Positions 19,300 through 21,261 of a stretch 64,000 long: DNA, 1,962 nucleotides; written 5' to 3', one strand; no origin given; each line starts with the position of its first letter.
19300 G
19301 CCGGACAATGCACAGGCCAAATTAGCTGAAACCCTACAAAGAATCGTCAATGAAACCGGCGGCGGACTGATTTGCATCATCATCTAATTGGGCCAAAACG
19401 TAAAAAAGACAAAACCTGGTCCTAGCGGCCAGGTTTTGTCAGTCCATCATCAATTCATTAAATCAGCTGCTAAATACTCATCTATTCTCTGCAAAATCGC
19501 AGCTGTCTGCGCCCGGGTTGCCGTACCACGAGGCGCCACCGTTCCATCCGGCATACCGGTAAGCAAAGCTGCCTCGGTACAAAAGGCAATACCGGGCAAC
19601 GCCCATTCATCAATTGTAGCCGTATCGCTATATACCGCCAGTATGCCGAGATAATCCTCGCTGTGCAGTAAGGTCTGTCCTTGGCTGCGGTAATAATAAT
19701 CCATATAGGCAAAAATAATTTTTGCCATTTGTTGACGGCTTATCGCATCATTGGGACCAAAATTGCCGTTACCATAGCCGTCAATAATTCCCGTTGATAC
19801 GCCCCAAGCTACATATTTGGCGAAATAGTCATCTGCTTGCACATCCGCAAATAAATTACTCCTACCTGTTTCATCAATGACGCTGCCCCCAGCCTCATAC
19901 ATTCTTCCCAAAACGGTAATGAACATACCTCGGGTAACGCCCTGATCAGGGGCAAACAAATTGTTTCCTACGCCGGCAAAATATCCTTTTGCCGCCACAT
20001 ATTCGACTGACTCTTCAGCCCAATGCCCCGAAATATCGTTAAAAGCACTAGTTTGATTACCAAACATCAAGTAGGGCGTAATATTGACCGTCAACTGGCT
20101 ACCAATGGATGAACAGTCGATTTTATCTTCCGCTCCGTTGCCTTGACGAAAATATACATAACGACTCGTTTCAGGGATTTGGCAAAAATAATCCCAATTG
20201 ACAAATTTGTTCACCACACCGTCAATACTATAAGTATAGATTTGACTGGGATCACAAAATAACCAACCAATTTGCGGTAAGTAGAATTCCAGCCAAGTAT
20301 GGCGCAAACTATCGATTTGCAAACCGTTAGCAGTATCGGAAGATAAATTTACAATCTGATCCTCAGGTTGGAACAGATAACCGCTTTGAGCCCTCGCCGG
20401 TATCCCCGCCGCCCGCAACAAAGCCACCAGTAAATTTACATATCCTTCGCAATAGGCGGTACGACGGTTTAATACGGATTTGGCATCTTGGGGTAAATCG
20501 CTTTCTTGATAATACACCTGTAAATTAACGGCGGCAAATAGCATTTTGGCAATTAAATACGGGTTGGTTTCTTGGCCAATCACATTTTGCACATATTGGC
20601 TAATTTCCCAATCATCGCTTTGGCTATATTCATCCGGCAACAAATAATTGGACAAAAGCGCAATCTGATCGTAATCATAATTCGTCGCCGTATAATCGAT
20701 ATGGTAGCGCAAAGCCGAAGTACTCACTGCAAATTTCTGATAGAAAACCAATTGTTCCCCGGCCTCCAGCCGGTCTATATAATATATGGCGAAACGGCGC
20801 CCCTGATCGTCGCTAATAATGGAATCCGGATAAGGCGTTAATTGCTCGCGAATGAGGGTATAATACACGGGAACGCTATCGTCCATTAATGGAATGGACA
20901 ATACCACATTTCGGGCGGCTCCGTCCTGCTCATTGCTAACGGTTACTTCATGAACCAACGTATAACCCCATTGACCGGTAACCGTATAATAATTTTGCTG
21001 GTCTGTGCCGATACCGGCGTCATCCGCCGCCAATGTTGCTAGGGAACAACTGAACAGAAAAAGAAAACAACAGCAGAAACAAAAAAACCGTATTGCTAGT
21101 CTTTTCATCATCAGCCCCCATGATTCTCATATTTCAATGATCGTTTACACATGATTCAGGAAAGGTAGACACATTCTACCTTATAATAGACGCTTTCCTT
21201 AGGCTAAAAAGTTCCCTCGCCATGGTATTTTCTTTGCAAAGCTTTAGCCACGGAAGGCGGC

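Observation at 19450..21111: Cys-rich, SLH-anchored transglutaminase-like protein convergent on spoIVA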

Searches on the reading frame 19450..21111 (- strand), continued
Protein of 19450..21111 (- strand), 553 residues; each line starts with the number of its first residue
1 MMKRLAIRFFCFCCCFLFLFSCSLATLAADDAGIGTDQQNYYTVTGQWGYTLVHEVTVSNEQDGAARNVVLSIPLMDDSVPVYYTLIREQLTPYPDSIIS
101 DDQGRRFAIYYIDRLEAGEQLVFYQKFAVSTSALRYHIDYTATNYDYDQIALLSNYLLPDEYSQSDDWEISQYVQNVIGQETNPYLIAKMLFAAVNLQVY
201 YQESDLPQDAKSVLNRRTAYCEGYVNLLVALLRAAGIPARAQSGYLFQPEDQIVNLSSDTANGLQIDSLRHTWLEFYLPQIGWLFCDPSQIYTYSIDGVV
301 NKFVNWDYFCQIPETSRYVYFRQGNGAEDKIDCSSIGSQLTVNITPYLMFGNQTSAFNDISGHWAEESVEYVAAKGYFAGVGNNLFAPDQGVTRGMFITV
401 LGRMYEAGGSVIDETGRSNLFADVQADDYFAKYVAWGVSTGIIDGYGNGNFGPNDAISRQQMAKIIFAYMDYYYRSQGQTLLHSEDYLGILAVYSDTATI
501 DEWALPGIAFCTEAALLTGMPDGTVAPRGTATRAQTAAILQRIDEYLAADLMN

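Call 21: predict_structure(alignment_id=A1)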
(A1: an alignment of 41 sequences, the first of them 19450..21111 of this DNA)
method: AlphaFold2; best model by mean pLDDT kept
length: 553 residues; sequences in the alignment: 41
mean_pLDDT: 90.6   pTM: 0.83
mean pLDDT of the five models: 90.6, 90.2, 89.6, 89.1, 88.6
residues with pLDDT >= 90: 426; 70-90: 99; 50-70: 12; < 50: 16
segments of 3 or more residues with pLDDT < 50: 23-38
pLDDT, mean of each block of 10 residues (from residue 1): 78 79 43 39 92 97 96 95 95 96 93 97 97 92 80 91 96 97 96 96 93 97 97 97 95 85 90 94 94 88 94 96 85 94 95 94 95 93 94 96 93 70 91 93 90 95 96 94 93 95 96 92 93 96 93 73
secondary structure, 60 per line:
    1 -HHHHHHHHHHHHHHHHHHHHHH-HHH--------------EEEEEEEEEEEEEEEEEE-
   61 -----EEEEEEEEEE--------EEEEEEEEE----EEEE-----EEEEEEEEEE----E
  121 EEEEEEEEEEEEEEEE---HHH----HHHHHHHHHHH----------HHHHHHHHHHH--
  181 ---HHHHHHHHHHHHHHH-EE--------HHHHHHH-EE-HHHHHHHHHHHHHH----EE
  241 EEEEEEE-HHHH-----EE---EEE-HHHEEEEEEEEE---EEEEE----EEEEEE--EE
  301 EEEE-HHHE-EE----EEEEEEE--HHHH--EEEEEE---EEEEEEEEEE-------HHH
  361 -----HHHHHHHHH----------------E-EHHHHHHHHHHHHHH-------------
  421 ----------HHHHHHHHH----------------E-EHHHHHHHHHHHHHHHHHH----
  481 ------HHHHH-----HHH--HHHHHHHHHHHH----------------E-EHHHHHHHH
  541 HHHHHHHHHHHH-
elements in order: H2-23 E42-59 E66-75 E84-92 E97-100 E106-115 E120-136 H147-157 H168-178 H184-198 H210-216 H221-234 E239-247 H249-252 E263-265 E270-278 E282-286 E291-296 E299-304 E317-323 H326-329 E332-337 E341-350 H366-374 H394-407 H431-439 H459-476 H487-491 H502-513 H533-552

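Call 51: find_encoding_contigs(protein=P0040, flank=7000, max_places=1)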
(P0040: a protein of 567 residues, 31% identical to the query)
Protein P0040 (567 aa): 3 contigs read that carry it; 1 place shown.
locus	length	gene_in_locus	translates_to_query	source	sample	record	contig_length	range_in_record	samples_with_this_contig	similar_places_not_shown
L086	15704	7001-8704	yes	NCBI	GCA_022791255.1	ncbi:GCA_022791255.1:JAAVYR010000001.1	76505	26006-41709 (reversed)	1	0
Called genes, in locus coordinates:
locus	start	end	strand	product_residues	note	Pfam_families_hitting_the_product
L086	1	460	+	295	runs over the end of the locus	PF00696:AA_kinase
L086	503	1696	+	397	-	PF00202:Aminotran_3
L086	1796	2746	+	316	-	PF02729:OTCace_N, PF00185:OTCace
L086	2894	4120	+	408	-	PF00764:Arginosuc_synth, PF20979:Arginosuc_syn_C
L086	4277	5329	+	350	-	PF00155:Aminotran_1_2, PF01212:Beta_elim_lyase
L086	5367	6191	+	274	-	PF03167:UDG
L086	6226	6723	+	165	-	PF01467:CTP_transf_like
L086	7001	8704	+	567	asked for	PF01841:Transglut_core, PF00395:SLH (weak)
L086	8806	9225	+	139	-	PF12728:HTH_17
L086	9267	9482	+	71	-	PF04324:Fer2_BFD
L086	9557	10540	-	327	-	PF00389:2-Hacid_dh, PF02826:2-Hacid_dh_C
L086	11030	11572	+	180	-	PF12844:HTH_19, PF13560:HTH_31, PF01381:HTH_3, PF07883:Cupin_2, PF02311:AraC_binding (weak)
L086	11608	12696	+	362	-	PF00005:ABC_tran, PF08402:TOBE_2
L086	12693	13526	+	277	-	PF00528:BPD_transp_1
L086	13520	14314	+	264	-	PF00528:BPD_transp_1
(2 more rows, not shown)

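Call 52: find_encoding_contigs(protein=P0036, flank=7000, max_places=1)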
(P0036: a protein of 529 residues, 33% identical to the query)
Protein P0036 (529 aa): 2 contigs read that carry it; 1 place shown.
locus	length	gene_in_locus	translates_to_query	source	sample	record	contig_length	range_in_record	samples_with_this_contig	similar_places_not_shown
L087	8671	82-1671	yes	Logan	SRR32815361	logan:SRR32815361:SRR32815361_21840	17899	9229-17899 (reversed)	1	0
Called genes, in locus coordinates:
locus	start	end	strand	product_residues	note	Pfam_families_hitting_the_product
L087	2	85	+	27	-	?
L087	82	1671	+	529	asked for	PF01841:Transglut_core, PF00395:SLH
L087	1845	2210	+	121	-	PF12728:HTH_17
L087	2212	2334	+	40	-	-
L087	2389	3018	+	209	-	PF04961:FTCD_C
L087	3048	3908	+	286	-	PF00763:THF_DHG_CYH, PF02882:THF_DHG_CYH_C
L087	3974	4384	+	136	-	-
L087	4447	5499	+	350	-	PF13490:zf-HC2 (weak)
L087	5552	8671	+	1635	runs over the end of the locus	PF01467:CTP_transf_like (faint)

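Call 53: find_encoding_contigs(protein=P0011, flank=7000, max_places=1)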
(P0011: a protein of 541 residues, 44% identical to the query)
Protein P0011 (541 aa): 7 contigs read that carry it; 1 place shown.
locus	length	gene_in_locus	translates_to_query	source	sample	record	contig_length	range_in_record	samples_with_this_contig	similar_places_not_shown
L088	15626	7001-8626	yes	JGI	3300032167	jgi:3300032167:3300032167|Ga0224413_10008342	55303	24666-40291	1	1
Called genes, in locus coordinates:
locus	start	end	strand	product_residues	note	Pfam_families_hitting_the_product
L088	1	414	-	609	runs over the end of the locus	PF06480:FtsH_ext, PF06068:TIP49 (faint), PF00004:AAA, PF17862:AAA_lid_3, PF01434:Peptidase_M41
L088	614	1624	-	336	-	PF00005:ABC_tran, PF02463:SMC_N (faint)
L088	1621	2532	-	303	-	PF00664:ABC_membrane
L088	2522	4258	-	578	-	PF00664:ABC_membrane, PF00005:ABC_tran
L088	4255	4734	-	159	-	PF12802:MarR_2, PF01047:MarR (weak)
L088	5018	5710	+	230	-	-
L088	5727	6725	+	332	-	PF14057:GGGtGRT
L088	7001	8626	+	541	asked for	PF01841:Transglut_core, PF00395:SLH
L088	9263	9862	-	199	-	-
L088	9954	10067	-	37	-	-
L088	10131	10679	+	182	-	PF01381:HTH_3, PF12844:HTH_19, PF13560:HTH_31 (weak)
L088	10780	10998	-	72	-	PF01569:PAP2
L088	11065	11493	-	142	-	-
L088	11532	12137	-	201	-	PF01381:HTH_3, PF12844:HTH_19, PF13443:HTH_26 (weak), PF13560:HTH_31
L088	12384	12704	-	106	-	-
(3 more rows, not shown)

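Call 54: search_solved_structures(query=A1, max_evalue=1, show_alignments=0)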
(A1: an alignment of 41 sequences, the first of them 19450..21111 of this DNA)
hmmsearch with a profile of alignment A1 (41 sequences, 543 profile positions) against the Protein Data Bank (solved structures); distinct sequences matched with E-value up to 1: 23.
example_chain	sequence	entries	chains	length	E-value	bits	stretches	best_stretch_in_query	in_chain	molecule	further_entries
6bt4_A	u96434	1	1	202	2.8e-26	95.4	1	355-541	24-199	S-layer protein sap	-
3pyw_A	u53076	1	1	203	5.6e-26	94.4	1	357-541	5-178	S-layer protein sap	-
9g93_A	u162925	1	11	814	4.2e-25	91.5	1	356-541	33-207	S-layer protein sap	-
4aq1_A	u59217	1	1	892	4.9e-20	74.8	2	355-539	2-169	SBSB PROTEIN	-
4aq1_C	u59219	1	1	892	4.9e-20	74.8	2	355-539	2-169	SBSB PROTEIN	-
8bz2_A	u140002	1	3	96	3.6e-13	52.1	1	420-490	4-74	S-layer homology domain-containing protein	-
8bym_A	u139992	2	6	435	1.1e-12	50.6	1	412-490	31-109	S-layer homology domain-containing protein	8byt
8bys_A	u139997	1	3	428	2.3e-12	49.5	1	416-490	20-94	S-layer homology domain-containing protein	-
6g49_A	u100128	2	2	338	1.2e-10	43.8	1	213-291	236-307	Protein-glutamine gamma-glutamyltransferase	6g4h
3isr_A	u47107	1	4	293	2.8e-10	42.6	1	104-247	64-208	Transglutaminase-like enzymes, putative cysteine protease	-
7zgx_A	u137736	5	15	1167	1.9e-06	29.9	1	420-475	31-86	S-layer protein SlpA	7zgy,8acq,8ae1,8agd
6cwc_A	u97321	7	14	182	5.4e-06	28.4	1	368-530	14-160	Surface (S-) layer glycoprotein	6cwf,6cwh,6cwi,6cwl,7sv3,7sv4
6cwm_A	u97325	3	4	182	6.8e-05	24.8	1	368-530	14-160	Surface (S-) layer glycoprotein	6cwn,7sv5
6cwr_A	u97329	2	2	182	0.00071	21.4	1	388-530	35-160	Surface (S-) layer glycoprotein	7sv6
1kv3_A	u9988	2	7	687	0.26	13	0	216-289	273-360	Protein-glutamine gamma-glutamyltransferase | Transglutaminase 2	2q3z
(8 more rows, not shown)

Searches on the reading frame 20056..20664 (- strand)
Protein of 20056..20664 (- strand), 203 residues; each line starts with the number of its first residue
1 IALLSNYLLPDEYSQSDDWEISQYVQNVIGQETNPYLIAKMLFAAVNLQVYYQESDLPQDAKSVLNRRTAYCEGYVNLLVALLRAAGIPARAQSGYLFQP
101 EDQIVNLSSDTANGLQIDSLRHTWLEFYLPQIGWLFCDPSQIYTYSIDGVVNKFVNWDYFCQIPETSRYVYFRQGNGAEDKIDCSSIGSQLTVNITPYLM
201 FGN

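Call 56: search_solved_structures(query=window:20056-20664:-, max_evalue=10, show_alignments=4)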
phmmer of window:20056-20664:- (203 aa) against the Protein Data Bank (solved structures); distinct sequences matched with E-value up to 10: 2.
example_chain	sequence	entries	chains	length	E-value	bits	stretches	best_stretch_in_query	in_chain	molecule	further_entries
6g49_A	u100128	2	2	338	3.5e-07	33.6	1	65-141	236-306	Protein-glutamine gamma-glutamyltransferase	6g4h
3isr_A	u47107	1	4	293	0.0016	21.6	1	7-99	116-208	Transglutaminase-like enzymes, putative cysteine protease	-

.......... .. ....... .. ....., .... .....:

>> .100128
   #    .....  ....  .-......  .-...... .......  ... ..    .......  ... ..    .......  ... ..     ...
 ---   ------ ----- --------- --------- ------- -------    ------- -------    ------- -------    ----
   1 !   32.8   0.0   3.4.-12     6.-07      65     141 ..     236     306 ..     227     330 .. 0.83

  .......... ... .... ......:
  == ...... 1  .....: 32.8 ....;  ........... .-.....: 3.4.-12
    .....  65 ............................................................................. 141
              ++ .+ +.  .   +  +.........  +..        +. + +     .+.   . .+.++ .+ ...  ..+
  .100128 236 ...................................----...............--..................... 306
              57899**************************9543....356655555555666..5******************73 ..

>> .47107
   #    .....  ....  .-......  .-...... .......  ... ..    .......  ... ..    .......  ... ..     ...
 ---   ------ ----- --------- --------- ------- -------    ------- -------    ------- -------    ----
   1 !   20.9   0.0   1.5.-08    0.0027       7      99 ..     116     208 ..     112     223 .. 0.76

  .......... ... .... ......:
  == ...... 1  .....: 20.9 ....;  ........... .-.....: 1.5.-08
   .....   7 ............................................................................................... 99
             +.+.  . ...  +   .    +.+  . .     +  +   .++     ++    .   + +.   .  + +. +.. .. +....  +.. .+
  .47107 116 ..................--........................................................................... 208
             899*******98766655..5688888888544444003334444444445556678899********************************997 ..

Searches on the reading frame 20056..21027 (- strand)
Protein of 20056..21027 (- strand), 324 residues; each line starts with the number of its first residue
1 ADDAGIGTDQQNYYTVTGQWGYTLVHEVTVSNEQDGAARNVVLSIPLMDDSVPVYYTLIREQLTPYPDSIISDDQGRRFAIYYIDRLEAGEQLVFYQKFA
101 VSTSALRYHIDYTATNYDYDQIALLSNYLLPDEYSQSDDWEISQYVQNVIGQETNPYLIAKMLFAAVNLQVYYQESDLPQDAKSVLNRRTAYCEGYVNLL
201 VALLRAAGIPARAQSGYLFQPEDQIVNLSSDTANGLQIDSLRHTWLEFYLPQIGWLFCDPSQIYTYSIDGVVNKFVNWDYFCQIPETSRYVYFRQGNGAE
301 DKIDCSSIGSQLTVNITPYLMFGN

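Call 65: search_protein_representatives(protein=window:20056-21027:-)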
Query: 324 residues. Proteins with E-value up to 0.001 (for the whole library): 2651; up to 1e-10: 313; up to 1e-30: 35. The best 150 are listed.
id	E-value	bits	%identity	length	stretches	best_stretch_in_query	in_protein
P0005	5.8e-105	367.8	53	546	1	10-323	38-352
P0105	8.5e-69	249.0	43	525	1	12-323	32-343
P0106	4.3e-68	246.7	40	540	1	14-323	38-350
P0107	1.2e-66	242.0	41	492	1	13-323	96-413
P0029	4.4e-66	240.1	40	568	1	20-313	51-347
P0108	2.5e-64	234.3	39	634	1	8-308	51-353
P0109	2.7e-64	234.2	38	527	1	12-323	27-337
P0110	1.3e-62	228.7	38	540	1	4-301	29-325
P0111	1.8e-62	228.2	39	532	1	12-320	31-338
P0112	1.7e-61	225.0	36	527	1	10-320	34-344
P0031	1.3e-60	222.1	39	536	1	13-311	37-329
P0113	2.7e-60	221.1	38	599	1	6-322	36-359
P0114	4.4e-59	217.1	37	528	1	11-323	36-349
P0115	9.7e-59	216.0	35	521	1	10-323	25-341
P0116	1.5e-57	212.1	37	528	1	8-315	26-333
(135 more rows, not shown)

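Call 69: search_protein_families(library=pfam, alignment_id=A3, max_evalue=0.0001)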
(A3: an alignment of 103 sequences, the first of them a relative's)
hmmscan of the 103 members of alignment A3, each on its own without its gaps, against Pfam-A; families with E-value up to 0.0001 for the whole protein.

A. member 1, P0131 (611 aa): 1 family
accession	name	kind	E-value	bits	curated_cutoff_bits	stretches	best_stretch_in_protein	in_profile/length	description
PF01841.26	Transglut_core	-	4.1e-55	185.1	23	2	114-226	2-108/108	Transglutaminase-like superfamily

B. families by the number of members that match (of 103 scanned): 22 families
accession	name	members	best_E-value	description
PF01841.26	Transglut_core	103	4.1e-55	Transglutaminase-like superfamily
PF07833.16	Cu_amine_oxidN1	17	1.6e-47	Copper amine oxidase N-terminal domain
PF00395.25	SLH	9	1.2e-42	S-layer homology domain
PF04122.17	CW_binding_2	6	5.9e-69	Cell wall binding domain 2 (CWB2)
PF04473.18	DUF553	5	1e-05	Transglutaminase-like domain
PF13205.12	Big_5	3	8.4e-09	Bacterial Ig-like domain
PF18058.6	SbsC_C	2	8.9e-12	SbsC C-terminal domain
PF02368.24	Big_2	1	1.9e-54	Bacterial Ig-like domain (group 2)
PF18884.5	TSP3_bac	1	1.5e-21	Bacterial TSP3 repeat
PF13529.12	Peptidase_C39_2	1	2.7e-20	Peptidase_C39 like family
PF11485.14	STK_08120-like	1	5.9e-12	STK_08120-like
PF03372.29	Exo_endo_phos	1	8.8e-10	Endonuclease/Exonuclease/phosphatase family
PF22775.2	GA_3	1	2e-09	GA-like domain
PF00404.24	Dockerin_1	1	1.7e-08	Dockerin type I domain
PF03412.21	Peptidase_C39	1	2.1e-08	Peptidase C39 family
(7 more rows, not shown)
